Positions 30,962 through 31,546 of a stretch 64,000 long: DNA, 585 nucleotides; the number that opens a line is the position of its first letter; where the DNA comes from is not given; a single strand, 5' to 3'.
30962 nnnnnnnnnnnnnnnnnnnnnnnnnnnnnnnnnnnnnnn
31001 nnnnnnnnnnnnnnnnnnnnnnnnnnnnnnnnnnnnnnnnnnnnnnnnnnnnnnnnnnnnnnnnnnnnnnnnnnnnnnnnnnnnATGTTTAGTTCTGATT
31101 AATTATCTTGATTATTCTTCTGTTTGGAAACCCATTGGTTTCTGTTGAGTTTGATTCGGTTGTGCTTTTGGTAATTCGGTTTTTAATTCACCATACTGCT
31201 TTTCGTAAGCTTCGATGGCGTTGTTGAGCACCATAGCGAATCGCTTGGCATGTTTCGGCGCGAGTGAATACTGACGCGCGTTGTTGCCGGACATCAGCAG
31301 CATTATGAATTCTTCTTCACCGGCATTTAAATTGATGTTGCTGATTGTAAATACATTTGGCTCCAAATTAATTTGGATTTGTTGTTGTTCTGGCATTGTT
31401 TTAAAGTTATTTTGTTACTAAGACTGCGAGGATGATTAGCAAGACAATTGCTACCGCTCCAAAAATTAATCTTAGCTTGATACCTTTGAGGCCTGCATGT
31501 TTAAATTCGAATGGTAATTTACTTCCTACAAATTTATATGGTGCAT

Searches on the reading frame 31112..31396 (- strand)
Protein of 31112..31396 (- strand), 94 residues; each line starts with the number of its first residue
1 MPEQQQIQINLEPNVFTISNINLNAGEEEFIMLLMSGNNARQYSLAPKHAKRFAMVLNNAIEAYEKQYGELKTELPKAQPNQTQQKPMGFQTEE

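Call 34: search_protein_families(library=pfam, proteins=[window:31112-31396:-], max_evalue=0.00001)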
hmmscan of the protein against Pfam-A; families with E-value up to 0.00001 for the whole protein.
window:31112-31396:- (94 aa): 1 family
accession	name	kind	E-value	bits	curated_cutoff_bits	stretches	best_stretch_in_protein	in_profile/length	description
PF11950.13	DUF3467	-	2.3e-07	31.2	25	1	26-73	37-92/92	Protein of unknown function (DUF3467)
